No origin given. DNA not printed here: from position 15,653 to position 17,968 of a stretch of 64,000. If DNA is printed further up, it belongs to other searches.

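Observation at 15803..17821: Double pseudo-enzyme: GH11 and GH10 modules both lack catalytic residues, yet the gene is intact and dockerin-tagged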

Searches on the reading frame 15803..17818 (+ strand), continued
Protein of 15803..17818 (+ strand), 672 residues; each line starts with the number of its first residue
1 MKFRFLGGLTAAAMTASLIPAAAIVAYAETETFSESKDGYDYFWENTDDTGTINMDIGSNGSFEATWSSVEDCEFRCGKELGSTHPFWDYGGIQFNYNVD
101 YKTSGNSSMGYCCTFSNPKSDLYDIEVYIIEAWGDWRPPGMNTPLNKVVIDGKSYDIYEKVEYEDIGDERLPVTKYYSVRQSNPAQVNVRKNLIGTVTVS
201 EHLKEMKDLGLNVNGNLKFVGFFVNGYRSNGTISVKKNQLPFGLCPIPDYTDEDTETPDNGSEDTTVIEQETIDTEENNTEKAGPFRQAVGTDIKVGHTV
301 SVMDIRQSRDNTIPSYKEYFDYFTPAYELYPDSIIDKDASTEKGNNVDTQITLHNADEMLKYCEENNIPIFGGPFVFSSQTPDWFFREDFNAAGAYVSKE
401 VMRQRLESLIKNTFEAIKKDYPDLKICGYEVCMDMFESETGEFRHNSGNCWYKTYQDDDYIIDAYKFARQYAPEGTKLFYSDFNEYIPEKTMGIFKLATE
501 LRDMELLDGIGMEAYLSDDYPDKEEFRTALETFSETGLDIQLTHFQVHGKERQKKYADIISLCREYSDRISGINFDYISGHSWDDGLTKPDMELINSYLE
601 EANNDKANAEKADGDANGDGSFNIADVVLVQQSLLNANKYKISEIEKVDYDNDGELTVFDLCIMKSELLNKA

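Call 6: find_homologous_proteins(query=window:15803-17818:+, max_evalue=1e-10)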
Query window:15803-17818:+ (672 aa): 204 proteins with E <= 1e-10 among 8000 candidates; the best 120 are listed.
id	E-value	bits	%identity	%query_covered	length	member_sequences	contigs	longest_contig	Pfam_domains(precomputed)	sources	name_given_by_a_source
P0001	0.0e+0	1564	100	100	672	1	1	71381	PF00331.27,PF00404.25,PF00457.25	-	-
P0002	8.0e-194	664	42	95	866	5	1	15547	PF00331.27,PF00404.25,PF00457.25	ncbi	-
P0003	1.4e-179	617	41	94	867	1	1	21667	PF00331.27,PF00457.25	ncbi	-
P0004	6.7e-152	525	42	100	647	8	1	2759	PF00331.27,PF00404.25,PF00457.25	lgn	-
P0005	4.1e-139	483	41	55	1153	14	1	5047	PF00331.27,PF02018.24,PF00457.25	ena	-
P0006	2.5e-137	477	41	54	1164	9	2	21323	PF00331.27,PF02018.24,PF00457.25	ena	-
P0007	2.6e-136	474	37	96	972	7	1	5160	PF00331.27,PF00457.25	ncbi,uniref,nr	ncbi:glycoside hydrolase family 11 protein [Ruminococcus sp.]|uniref:glycoside hydrolase family 11 p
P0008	9.6e-134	465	38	100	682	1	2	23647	PF00331.27,PF00404.25,PF00457.25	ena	-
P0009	4.0e-133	463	37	100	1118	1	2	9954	PF00331.27,PF00404.25,PF01522.27,PF02018.24,PF00457.25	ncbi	-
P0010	7.0e-130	453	37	100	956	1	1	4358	PF00331.27,PF00404.25,PF01522.27,PF00457.25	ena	-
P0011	1.4e-128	448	35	57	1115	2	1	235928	PF00331.27,PF00404.25,PF01522.27,PF02018.24,PF00457.25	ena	-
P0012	8.3e-128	446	38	100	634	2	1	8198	PF00331.27,PF00404.25,PF00457.25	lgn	-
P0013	1.1e-127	445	36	100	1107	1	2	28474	PF00331.27,PF00404.25,PF01522.27,PF02018.24,PF00457.25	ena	-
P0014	3.1e-124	434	36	100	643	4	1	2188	PF00331.27,PF00404.25,PF00457.25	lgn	-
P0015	6.6e-124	433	37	54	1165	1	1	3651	PF00331.27,PF01522.27,PF02018.24,PF00457.25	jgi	-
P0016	3.8e-121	424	34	56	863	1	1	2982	PF00331.27,PF00404.25,PF02018.24,PF00457.25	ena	-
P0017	3.3e-120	421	34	56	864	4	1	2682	PF00331.27,PF00404.25,PF02018.24,PF00457.25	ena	-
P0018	5.0e-120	420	33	56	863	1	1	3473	PF00331.27,PF00404.25,PF02018.24,PF00457.25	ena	-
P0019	5.8e-120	420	33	55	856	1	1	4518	PF00331.27,PF00404.25,PF02018.24,PF00457.25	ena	-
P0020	1.3e-119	419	34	55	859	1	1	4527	PF00331.27,PF00404.25,PF02018.24,PF00457.25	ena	-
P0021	6.0e-118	413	40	43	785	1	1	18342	PF00331.27,PF00404.25,PF00457.25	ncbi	-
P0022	6.0e-117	410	39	42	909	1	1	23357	PF00331.27,PF00404.25,PF02018.24,PF00457.25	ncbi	-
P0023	1.2e-116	409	30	62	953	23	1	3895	PF00331.27,PF00404.25,PF02018.24,PF00457.25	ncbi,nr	ncbi:MAG: endo-1,4-beta-xylanase [Oscillospiraceae bacterium]|nr:endo-1,4-beta-xylanase [Oscillospir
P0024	9.1e-115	403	34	56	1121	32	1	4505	PF00331.27,PF00404.25,PF01522.27,PF02018.24,PF00457.25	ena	-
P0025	4.1e-112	394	38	63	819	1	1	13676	PF00331.27,PF00404.25,PF02018.24,PF00457.25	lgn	-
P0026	4.6e-108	381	35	99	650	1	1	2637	PF00331.27,PF00404.25,PF00457.25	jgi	-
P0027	8.8e-108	380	44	43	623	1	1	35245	PF00331.27,PF00457.25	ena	-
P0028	1.3e-107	379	44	43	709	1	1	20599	PF00331.27,PF00457.25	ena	-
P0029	1.4e-107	379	44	43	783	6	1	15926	PF00331.27,PF00457.25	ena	-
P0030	7.9e-107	376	44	43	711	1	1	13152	PF00331.27,PF00457.25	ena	-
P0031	2.2e-106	375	44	42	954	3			PF00331.27,PF00457.25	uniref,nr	uniref:Bifunctional endo-1,4-beta-xylanase XylA n=2 Tax=Ruminococcus flavefaciens TaxID=1265 RepID=X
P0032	4.6e-106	374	45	38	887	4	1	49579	PF00331.27,PF00404.25,PF02018.24,PF00457.25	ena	-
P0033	4.2e-104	367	36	57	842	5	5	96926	PF00331.27,PF02018.24,PF00457.25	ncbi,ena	-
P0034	1.6e-102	362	47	38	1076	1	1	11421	PF00331.27,PF00404.25,PF01522.27,PF02018.24,PF00457.25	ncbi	-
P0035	8.4e-95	337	36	51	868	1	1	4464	PF00331.27,PF02018.24,PF00457.25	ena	-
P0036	9.7e-92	327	44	43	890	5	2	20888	PF00331.27,PF00404.25,PF02018.24,PF00457.25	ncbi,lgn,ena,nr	ncbi:MAG: endo-1,4-beta-xylanase [Oscillospiraceae bacterium]|nr:endo-1,4-beta-xylanase [Oscillospir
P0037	6.5e-89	317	39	48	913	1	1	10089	PF00331.27,PF00404.25,PF02018.24,PF00457.25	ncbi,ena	-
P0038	1.0e-88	317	41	42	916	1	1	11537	PF00331.27,PF00404.25,PF02018.24,PF00457.25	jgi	-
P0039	1.5e-88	316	43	41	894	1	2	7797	PF00331.27,PF00404.25,PF02018.24,PF00457.25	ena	-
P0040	2.2e-88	316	41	42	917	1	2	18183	PF00331.27,PF00404.25,PF02018.24,PF00457.25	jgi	-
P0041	2.3e-88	315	38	58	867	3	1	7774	PF00331.27,PF00404.25,PF02018.24,PF00457.25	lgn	-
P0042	6.2e-88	314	33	85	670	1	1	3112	PF00331.27,PF00457.25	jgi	jgi:endo-1,4-beta-xylanase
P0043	1.5e-87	313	37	62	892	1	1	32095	PF00331.27,PF00404.25,PF02018.24,PF00457.25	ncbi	-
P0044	1.7e-87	313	45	38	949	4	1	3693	PF00331.27,PF00404.25,PF02018.24,PF00457.25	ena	-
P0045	3.1e-87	312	33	57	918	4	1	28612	PF00331.27,PF00404.25,PF02018.24,PF00457.25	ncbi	-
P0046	1.5e-85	306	35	56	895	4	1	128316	PF00331.27,PF00404.25,PF02018.24,PF00457.25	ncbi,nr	ncbi:MAG: endo-1,4-beta-xylanase [Oscillospiraceae bacterium]|nr:endo-1,4-beta-xylanase [Oscillospir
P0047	2.7e-85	305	38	52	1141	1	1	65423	PF00331.27,PF00404.25,PF01522.27,PF02018.24,PF00457.25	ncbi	-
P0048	2.4e-84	302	35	56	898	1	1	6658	PF00331.27,PF00404.25,PF02018.24,PF00457.25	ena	-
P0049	1.6e-80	290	34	56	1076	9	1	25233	PF00331.27,PF02018.24,PF00457.25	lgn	-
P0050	1.2e-77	280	42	48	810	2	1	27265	PF00331.27,PF00404.25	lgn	-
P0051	3.9e-74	268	35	56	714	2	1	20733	PF00331.27,PF00404.25,PF02018.24,PF00457.25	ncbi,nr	ncbi:MAG: endo-1,4-beta-xylanase, partial [Oscillospiraceae bacterium]|nr:endo-1,4-beta-xylanase [Os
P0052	5.9e-74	268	39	52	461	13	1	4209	PF00331.27,PF00404.25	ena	-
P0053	3.5e-72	262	38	44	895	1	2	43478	PF00331.27,PF02018.24,PF00457.25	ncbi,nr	ncbi:MAG: endo-1,4-beta-xylanase [Oscillospiraceae bacterium]|nr:endo-1,4-beta-xylanase [Oscillospir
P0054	6.2e-68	248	40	43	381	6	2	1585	PF00331.27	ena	-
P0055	1.1e-67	247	40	43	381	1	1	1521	PF00331.27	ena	-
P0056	4.1e-63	232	40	43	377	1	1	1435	PF00331.27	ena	-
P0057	1.3e-62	230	40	39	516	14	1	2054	PF00331.27,PF14200.13,PF00652.29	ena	-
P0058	7.6e-62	228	35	58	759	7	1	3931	PF00331.27,PF00404.25,PF02018.24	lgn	-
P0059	2.7e-61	226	40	42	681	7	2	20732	PF00331.27,PF00404.25,PF02018.24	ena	-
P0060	6.2e-61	225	41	33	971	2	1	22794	PF01522.27,PF00457.25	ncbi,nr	ncbi:MAG: glycoside hydrolase family 11 protein [Ruminococcus sp.]|nr:glycoside hydrolase family 11 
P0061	6.2e-60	222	36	52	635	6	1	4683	PF00331.27,PF00404.25,PF02018.24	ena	-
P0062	3.7e-58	216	35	50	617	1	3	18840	PF00331.27,PF02018.24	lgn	-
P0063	4.5e-58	215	35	50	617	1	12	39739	PF00331.27,PF02018.24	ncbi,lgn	-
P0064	6.4e-58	215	34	50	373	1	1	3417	PF00331.27,PF00404.25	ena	-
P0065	7.5e-58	215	35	50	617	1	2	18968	PF00331.27,PF02018.24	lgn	-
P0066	8.8e-58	214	35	50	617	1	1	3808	PF00331.27,PF02018.24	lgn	-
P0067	1.1e-57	214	36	49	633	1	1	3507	PF00331.27,PF02018.24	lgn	-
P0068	1.5e-57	214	35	50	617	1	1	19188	PF00331.27,PF02018.24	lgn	-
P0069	1.8e-57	213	40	38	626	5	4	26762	PF00331.27,PF00404.25,PF02018.24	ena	-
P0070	1.8e-57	213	35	50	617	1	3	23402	PF00331.27,PF02018.24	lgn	-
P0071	2.7e-57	213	41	38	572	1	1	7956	PF00331.27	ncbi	-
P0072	8.3e-57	211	35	50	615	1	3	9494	PF00331.27,PF02018.24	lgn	-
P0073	8.4e-57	211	38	44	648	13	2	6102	PF00331.27,PF00404.25,PF02018.24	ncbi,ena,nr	ncbi:MAG: endo-1,4-beta-xylanase [Oscillospiraceae bacterium]|nr:endo-1,4-beta-xylanase [Oscillospir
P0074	2.0e-56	210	31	68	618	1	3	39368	PF00331.27,PF00404.25,PF02018.24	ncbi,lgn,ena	-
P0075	3.8e-56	209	34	50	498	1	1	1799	PF00331.27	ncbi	ncbi:MAG: endo-1,4-beta-xylanase, partial [Ruminococcus sp.]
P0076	6.0e-56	208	41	39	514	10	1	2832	PF00331.27,PF00404.25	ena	-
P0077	7.0e-56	208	40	38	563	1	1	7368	PF00331.27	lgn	-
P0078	7.1e-56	208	41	39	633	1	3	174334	PF00331.27,PF00404.25,PF02018.24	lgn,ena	-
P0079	7.2e-56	208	37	42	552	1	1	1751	PF00331.27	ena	-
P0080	7.4e-56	208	41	38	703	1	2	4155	PF00331.27,PF02018.24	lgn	-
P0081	8.7e-56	208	41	39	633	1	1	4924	PF00331.27,PF00404.25,PF02018.24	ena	-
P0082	9.1e-56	208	32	63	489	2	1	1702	PF00331.27,PF00404.25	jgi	jgi:endo-1,4-beta-xylanase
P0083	1.0e-55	208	35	52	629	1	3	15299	PF00331.27,PF00404.25,PF02018.24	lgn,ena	-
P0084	1.1e-55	208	37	42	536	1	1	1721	PF00331.27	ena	-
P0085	1.1e-55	207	35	52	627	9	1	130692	PF00331.27,PF00404.25,PF02018.24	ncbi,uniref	ncbi:endo-1,4-beta-xylanase [Ruminococcus sp.]|uniref:endo-1,4-beta-xylanase n=1 Tax=Ruminococcus sp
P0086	1.1e-55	207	40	38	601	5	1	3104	PF00331.27,PF02018.24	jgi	-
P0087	1.5e-55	207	42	37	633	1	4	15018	PF00331.27,PF00404.25,PF02018.24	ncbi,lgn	-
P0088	4.8e-55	205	34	52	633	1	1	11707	PF00331.27,PF00404.25,PF02018.24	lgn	-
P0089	4.9e-55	205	34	52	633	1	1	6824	PF00331.27,PF00404.25,PF02018.24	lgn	-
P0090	6.4e-55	205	41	39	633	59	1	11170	PF00331.27,PF00404.25,PF02018.24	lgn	-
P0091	6.4e-55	205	41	39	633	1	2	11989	PF00331.27,PF00404.25,PF02018.24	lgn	-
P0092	6.9e-55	205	41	37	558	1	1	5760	PF00331.27,PF00404.25,PF02018.24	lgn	-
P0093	7.7e-55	205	34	52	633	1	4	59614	PF00331.27,PF00404.25,PF02018.24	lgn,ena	-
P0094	7.8e-55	205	41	37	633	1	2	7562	PF00331.27,PF00404.25,PF02018.24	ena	-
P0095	7.9e-55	205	34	52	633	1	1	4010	PF00331.27,PF00404.25,PF02018.24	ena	-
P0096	8.3e-55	205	41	37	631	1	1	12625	PF00331.27,PF00404.25,PF02018.24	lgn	-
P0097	9.4e-55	204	41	39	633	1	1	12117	PF00331.27,PF00404.25,PF02018.24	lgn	-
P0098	1.1e-54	204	34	52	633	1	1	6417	PF00331.27,PF00404.25,PF02018.24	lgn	-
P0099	1.3e-54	204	41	39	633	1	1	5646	PF00331.27,PF00404.25,PF02018.24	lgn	-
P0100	1.3e-54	204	41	39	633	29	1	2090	PF00331.27,PF00404.25,PF02018.24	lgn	-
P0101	1.3e-54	204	34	52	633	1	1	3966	PF00331.27,PF00404.25,PF02018.24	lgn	-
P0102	1.3e-54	204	34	52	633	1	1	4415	PF00331.27,PF00404.25,PF02018.24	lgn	-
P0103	1.3e-54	204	41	39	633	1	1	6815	PF00331.27,PF00404.25,PF02018.24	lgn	-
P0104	1.4e-54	204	34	52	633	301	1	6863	PF00331.27,PF00404.25,PF02018.24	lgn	-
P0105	1.4e-54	204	41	37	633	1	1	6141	PF00331.27,PF00404.25,PF02018.24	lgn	-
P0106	1.4e-54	204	40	37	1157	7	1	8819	PF00331.27,PF00404.25,PF06452.17,PF02018.24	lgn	-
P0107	1.6e-54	204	32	57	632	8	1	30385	PF00331.27,PF00404.25,PF02018.24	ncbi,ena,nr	ncbi:MAG: endo-1,4-beta-xylanase [Oscillospiraceae bacterium]|nr:endo-1,4-beta-xylanase [Oscillospir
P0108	1.9e-54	203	41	37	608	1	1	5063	PF00331.27,PF00404.25,PF02018.24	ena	-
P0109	2.0e-54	203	41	37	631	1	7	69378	PF00331.27,PF00404.25,PF02018.24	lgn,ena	-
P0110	2.2e-54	203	33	50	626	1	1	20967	PF00331.27,PF02018.24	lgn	-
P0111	2.2e-54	203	41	37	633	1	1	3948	PF00331.27,PF00404.25,PF02018.24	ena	-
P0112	3.0e-54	203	34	52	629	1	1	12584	PF00331.27,PF00404.25,PF02018.24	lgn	-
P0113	3.9e-54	202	42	37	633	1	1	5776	PF00331.27,PF00404.25,PF02018.24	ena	-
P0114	4.3e-54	202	34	52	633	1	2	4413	PF00331.27,PF00404.25,PF02018.24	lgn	-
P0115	4.4e-54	202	33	50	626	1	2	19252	PF00331.27,PF02018.24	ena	-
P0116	5.7e-54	202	40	39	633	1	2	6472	PF00331.27,PF00404.25,PF02018.24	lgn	-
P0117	5.8e-54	202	34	52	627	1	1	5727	PF00331.27,PF00404.25,PF02018.24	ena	-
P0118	7.6e-54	201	34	52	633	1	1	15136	PF00331.27,PF00404.25,PF02018.24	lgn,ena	-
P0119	7.6e-54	201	34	52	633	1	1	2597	PF00331.27,PF00404.25,PF02018.24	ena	-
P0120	8.5e-54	201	34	52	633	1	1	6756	PF00331.27,PF00404.25,PF02018.24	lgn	-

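Call 17: find_encoding_contigs(protein=P0002, flank=6000, max_places=4)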
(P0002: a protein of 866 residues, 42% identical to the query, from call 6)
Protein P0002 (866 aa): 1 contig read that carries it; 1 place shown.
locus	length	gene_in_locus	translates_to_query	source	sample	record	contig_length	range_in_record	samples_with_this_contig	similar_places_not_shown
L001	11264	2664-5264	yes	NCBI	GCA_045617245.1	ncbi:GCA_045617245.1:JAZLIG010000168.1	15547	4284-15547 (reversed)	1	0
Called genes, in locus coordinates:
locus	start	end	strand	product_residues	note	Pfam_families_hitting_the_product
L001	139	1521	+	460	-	PF03023:MurJ, PF01554:MatE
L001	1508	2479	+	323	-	PF00448:SRP54 (weak), PF02492:cobW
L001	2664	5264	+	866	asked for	PF00457:Glyco_hydro_11, PF00331:Glyco_hydro_10, PF00404:Dockerin_1 (weak)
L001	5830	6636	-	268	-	PF00753:Lactamase_B, PF12706:Lactamase_B_2 (weak)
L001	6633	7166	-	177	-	PF00857:Isochorismatase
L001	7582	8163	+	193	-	PF06130:PTAC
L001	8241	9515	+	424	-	PF05496:RuvB_N, PF00158:Sigma54_activat (faint), PF14532:Sigma54_activ_2 (weak), PF00004:AAA, PF16193:AAA_assoc_2, PF12002:MgsA_C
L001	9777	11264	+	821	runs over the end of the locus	-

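Call 18: find_encoding_contigs(protein=P0003, flank=6000, max_places=4)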
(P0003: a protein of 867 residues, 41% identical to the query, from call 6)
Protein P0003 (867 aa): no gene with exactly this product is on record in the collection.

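Call 19: find_encoding_contigs(protein=P0001, flank=3000, max_places=4)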
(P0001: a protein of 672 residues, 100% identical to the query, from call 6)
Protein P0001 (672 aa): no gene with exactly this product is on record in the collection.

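Call 21: find_related_loci(query=A1, collection=genome_contigs, flank=4000)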
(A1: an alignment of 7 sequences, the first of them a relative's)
Query A1 (672 aa) in genome_contigs; peptide patterns used: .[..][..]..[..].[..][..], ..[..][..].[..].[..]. (x = any residue, [..] = any of these).
300 stretches matched a pattern; 52 encode a relative of the query (tblastn E <= 1e-3); 52 distinct loci.
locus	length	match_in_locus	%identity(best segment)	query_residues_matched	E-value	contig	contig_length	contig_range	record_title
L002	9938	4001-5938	42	1-669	5e-161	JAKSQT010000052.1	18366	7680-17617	MAG: Ruminococcus sp. isolate Horse_feces236 MAG236_52, whole genome shotgun sequence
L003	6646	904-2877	42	1-669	3e-152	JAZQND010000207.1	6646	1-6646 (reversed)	MAG: Ruminococcus sp. isolate T1900045246_TH20190016.MAGScoT_cleanbin_000090 SGB_5643_k141_2888793, whole genome shotgun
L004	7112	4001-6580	42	1-670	5e-145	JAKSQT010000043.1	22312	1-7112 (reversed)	MAG: Ruminococcus sp. isolate Horse_feces236 MAG236_43, whole genome shotgun sequence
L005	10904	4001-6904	37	1-645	3e-125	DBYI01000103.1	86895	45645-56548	MAG TPA_asm: Ruminococcus flavefaciens isolate UBA1190 UBA1190_contig_10419, whole genome shotgun sequence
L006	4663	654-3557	37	1-645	4e-124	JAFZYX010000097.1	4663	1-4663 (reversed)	MAG: Ruminococcus sp. isolate RGIG8224 Water_buffalos_Rumen-5__c890718, whole genome shotgun sequence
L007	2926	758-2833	41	37-645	6e-87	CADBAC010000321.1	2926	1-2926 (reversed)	MAG: Ruminococcus flavefaciens isolate RUG13777 genome assembly, contig: RUG13777_asm_321, whole genome shotgun sequence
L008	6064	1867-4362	42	1-645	3e-83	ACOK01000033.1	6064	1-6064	Ruminococcus flavefaciens FD-1 Contig31, whole genome shotgun sequence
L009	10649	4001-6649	36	2-669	3e-82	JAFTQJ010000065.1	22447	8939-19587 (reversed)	MAG: Oscillospiraceae bacterium isolate RGIG4054 Roe_deer_Cecum.Co__c1231074, whole genome shotgun sequence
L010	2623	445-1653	38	286-669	2e-83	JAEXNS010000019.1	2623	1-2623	MAG: Bacillota bacterium isolate OH_HBrB_108 k127_1974870, whole genome shotgun sequence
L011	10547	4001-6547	38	2-665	7e-79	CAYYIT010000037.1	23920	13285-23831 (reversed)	MAG TPA_asm: uncultured Ruminococcus sp. isolate SRP350583_co3_36 genome assembly, contig: NODE_2207_length_23920_cov_38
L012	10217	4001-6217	42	2-571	4e-79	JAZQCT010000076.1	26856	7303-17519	MAG: Oscillospiraceae bacterium isolate T1900044637_TS20190103.MAGScoT_cleanbin_000055 SGB_1188_k141_2290205, whole geno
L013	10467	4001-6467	44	9-573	5e-79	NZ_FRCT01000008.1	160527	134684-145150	Ruminococcus flavefaciens strain Y1, whole genome shotgun sequence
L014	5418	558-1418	43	286-573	3e-77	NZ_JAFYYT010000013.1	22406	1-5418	MAG: Ruminococcus sp. isolate RGIG7544 Water_buffalos_Omasum-1__c112036, whole genome shotgun sequence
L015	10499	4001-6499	36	4-670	4e-77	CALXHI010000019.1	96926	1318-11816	MAG: uncultured Clostridia bacterium isolate E04__bin30 genome assembly, contig: E04__k127_2616397, whole genome shotgun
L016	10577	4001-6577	35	2-654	5e-77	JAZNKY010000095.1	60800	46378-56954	MAG: Oscillospiraceae bacterium isolate T1900044673_TS20190139.MAGScoT_cleanbin_000004 SGB_1603_k141_2162564, whole geno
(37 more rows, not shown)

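Call 47: search_protein_representatives(protein=P0001)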
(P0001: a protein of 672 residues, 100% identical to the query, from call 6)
Query: 672 residues. Proteins with E-value up to 0.001 (for the whole library): 2601; up to 1e-10: 978; up to 1e-30: 195. The best 150 are listed.
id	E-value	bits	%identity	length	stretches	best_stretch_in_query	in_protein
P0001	0.0e+00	1563.8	100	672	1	1-672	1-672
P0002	2.6e-194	663.9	44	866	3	270-670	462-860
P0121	4.1e-143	494.7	40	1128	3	274-647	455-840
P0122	3.1e-141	488.5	43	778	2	315-670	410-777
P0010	2.2e-130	452.6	41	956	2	2-574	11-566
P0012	2.6e-128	445.8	41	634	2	296-669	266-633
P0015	2.1e-124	432.9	41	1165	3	279-575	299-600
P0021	1.9e-118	413.2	40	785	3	283-574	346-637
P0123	9.1e-111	387.8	39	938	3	286-577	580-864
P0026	1.5e-108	380.5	39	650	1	24-669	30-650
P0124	2.4e-105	369.9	38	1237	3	295-562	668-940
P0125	1.9e-104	367.0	40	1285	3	271-547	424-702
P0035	2.7e-95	336.7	39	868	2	296-584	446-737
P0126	8.9e-95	335.0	34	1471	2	236-583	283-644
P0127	8.9e-94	331.7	39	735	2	262-646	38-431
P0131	1.6e-85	304.4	34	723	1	1-664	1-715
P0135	2.5e-72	260.8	32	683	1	1-665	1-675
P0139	4.0e-66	240.3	29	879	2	64-671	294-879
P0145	2.9e-63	230.8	28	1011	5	35-267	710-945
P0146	3.7e-63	230.5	31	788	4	49-244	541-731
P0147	1.7e-62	228.3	28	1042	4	356-658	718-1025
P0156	2.4e-53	198.1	27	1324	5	316-577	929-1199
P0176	2.5e-48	181.5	29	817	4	4-259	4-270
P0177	3.7e-48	180.9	27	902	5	37-260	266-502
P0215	3.6e-40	154.5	28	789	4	14-256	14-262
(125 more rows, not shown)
